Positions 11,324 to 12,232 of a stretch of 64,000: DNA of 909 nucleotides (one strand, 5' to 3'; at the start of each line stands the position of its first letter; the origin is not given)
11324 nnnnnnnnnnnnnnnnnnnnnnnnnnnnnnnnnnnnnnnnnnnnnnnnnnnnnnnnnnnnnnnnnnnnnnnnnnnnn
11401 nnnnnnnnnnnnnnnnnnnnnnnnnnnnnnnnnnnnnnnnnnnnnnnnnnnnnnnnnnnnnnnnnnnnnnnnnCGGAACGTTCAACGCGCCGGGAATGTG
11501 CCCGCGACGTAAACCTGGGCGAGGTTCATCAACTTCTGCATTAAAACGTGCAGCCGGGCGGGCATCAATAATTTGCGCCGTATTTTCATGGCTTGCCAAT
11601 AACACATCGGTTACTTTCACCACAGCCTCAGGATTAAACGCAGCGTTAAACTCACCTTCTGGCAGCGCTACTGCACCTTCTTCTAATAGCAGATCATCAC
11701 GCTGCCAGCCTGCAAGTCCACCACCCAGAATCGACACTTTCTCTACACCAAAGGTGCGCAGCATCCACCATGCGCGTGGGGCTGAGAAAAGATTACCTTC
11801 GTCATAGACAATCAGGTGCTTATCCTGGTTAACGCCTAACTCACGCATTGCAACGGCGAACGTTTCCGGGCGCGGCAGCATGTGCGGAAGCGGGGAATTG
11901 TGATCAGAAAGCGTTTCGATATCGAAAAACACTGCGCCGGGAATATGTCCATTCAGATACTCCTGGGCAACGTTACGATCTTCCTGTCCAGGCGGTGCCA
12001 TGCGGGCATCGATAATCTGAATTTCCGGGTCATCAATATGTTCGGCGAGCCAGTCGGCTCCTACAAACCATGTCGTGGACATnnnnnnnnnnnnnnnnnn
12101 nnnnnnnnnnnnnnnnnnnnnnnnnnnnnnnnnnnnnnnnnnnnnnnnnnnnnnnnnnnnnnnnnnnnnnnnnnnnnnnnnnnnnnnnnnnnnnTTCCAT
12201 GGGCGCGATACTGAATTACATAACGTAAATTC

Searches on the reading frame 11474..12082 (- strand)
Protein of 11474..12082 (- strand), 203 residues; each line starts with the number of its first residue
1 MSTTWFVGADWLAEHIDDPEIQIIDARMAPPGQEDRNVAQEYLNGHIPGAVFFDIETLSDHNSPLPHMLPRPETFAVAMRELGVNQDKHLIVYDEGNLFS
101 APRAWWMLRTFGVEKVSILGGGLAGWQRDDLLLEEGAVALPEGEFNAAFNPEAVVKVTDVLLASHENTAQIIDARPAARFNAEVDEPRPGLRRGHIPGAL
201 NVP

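Call 10: list_cluster_members(proteins=[window:11474-12082:-, window:11474-12094:-, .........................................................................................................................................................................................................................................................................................])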
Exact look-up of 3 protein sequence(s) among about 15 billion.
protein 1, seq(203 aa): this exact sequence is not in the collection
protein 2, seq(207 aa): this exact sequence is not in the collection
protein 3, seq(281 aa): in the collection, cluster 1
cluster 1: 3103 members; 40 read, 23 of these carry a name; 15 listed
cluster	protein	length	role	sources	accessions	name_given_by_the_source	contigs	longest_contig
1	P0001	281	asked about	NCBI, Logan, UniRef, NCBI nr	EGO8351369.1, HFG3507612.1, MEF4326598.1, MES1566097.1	3-mercaptopyruvate sulfurtransferase [Escherichia coli] | 3-mercaptopyruvate sulfurtransferase n=1 Tax=Escherichia coli TaxID=562 ...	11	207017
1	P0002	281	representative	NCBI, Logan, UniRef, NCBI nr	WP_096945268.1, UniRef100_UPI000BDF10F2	3-mercaptopyruvate sulfurtransferase [Escherichia coli] | 3-mercaptopyruvate sulfurtransferase n=1 Tax=Escherichia coli TaxID=562 ...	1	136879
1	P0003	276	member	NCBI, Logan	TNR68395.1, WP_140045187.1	3-mercaptopyruvate sulfurtransferase, partial [Escherichia coli]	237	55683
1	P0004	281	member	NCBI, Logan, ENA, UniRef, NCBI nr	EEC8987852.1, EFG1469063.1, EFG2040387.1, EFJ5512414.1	3-mercaptopyruvate sulfurtransferase [Escherichia coli] | 3-mercaptopyruvate sulfurtransferase n=1 Tax=Escherichia coli TaxID=562 ...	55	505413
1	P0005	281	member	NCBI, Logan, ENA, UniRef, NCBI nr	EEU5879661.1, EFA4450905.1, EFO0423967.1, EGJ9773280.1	3-mercaptopyruvate sulfurtransferase [Escherichia coli] | 3-mercaptopyruvate sulfurtransferase n=1 Tax=Escherichia coli TaxID=562 ...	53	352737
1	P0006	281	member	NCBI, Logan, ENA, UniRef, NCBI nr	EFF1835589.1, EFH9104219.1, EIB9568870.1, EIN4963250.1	TPA: 3-mercaptopyruvate sulfurtransferase [Escherichia coli] | 3-mercaptopyruvate sulfurtransferase n=1 Tax=Escherichia coli TaxID=562 ... | 3-mercaptopyruvate sulfurtransferase [Escherichia coli]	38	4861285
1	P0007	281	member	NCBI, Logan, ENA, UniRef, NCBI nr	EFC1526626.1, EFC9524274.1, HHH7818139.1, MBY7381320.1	3-mercaptopyruvate sulfurtransferase [Escherichia ruysiae] | 3-mercaptopyruvate sulfurtransferase n=1 Tax=Escherichia ruysiae TaxID=2608867 ...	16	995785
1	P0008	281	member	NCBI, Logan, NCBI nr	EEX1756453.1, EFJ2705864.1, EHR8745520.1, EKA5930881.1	3-mercaptopyruvate sulfurtransferase [Escherichia coli]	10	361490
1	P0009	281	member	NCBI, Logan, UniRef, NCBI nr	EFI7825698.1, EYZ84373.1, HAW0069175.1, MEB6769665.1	TPA: 3-mercaptopyruvate sulfurtransferase [Escherichia coli] | 3-mercaptopyruvate sulfurtransferase n=1 Tax=Escherichia coli TaxID=562 ... | 3-mercaptopyruvate sulfurtransferase [Escherichia coli]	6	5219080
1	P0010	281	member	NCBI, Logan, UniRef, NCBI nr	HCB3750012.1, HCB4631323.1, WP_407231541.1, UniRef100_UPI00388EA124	TPA: 3-mercaptopyruvate sulfurtransferase [Escherichia coli] | 3-mercaptopyruvate sulfurtransferase n=1 Tax=Escherichia coli TaxID=562 ... | 3-mercaptopyruvate sulfurtransferase [Escherichia coli]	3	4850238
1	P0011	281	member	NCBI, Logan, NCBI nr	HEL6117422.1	TPA: 3-mercaptopyruvate sulfurtransferase [Escherichia coli] | 3-mercaptopyruvate sulfurtransferase [Escherichia coli]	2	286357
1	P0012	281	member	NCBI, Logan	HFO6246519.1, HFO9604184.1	TPA: 3-mercaptopyruvate sulfurtransferase [Escherichia coli]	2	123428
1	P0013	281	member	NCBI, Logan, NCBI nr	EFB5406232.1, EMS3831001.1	3-mercaptopyruvate sulfurtransferase [Escherichia coli]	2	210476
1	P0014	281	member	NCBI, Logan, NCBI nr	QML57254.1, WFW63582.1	3-mercaptopyruvate sulfurtransferase [Escherichia coli]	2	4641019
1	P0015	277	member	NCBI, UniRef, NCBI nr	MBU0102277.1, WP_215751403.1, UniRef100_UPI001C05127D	3-mercaptopyruvate sulfurtransferase [Escherichia coli] | 3-mercaptopyruvate sulfurtransferase n=1 Tax=Escherichia coli TaxID=562 ...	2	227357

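Call 41: find_encoding_contigs(protein=window:11474-12082:-, flank=3000, max_places=10)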
Protein window:11474-12082:- (203 aa): 1 contig read that carries it; 1 place shown.
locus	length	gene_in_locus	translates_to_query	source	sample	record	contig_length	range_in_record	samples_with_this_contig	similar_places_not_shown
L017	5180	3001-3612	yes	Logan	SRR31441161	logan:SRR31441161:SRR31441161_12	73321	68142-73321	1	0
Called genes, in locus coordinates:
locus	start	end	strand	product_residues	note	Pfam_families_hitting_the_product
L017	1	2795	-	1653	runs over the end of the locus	PF17970:bMG1, PF21142:A2M_bMG2, PF11974:bMG3, PF01835:MG2, PF17972:bMG5, PF17962:bMG6, PF07703:A2M_BRD, PF00207:A2M, +3 more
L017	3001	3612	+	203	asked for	PF00581:Rhodanese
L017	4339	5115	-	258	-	PF07179:SseB, PF14581:SseB_C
